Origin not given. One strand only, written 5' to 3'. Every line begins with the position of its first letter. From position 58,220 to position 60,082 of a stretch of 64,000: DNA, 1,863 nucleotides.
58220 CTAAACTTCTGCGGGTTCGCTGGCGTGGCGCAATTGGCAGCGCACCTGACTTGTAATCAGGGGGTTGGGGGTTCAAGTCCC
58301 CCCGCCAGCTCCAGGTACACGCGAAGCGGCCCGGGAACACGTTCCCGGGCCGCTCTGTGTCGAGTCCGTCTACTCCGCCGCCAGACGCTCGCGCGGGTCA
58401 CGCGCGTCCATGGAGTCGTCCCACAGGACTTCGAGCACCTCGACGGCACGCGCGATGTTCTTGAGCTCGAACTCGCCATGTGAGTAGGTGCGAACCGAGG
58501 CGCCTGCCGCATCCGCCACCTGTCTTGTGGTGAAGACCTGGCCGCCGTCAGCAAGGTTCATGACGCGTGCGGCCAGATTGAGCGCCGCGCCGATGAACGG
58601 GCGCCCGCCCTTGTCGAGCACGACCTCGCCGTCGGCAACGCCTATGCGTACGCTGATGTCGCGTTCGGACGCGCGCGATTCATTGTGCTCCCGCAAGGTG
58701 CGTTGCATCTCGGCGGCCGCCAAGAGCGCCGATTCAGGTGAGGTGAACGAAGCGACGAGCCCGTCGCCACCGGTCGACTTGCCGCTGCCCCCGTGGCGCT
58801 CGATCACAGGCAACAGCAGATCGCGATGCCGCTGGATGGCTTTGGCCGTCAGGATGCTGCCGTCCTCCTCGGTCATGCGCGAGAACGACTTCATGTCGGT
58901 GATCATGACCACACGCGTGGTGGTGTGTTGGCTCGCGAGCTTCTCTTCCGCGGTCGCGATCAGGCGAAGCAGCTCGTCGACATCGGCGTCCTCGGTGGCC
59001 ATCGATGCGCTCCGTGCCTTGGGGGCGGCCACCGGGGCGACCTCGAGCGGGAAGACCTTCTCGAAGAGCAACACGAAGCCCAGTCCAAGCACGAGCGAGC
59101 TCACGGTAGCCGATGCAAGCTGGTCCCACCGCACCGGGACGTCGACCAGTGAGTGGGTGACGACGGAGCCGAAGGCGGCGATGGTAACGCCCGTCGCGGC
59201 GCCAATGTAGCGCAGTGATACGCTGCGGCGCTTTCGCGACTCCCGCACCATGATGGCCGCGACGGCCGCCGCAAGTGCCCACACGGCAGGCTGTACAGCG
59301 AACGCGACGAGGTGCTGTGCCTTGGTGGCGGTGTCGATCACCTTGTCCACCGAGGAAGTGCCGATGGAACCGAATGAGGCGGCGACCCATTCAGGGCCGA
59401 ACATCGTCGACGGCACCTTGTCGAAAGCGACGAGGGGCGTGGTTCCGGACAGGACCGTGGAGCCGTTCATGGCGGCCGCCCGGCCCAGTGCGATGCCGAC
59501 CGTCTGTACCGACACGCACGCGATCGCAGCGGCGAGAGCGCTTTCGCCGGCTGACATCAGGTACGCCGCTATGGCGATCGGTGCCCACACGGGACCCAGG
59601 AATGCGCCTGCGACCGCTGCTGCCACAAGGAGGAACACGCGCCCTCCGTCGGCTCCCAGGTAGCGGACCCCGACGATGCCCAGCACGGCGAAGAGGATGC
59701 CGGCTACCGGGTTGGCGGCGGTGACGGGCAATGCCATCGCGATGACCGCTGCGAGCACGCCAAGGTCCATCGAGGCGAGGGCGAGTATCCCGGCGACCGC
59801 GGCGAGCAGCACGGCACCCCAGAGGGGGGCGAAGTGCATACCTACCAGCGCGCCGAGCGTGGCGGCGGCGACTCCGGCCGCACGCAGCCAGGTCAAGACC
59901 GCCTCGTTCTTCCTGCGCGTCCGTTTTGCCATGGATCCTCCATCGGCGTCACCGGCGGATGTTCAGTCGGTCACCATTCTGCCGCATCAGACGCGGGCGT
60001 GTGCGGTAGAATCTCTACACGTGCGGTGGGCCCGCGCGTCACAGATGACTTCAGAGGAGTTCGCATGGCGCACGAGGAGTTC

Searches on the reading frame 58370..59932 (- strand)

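Call 42: search_protein_families(library=pfam, proteins=[window:58370-59932:-], max_evalue=0.0001)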
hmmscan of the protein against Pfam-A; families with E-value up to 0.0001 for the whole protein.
window:58370-59932:- (520 aa): 1 family
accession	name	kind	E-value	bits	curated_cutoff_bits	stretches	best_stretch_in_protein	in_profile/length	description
PF00211.25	Guanylate_cyc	-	8.8e-07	29.1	21.9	1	337-491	6-171/183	Adenylate and Guanylate cyclase catalytic domain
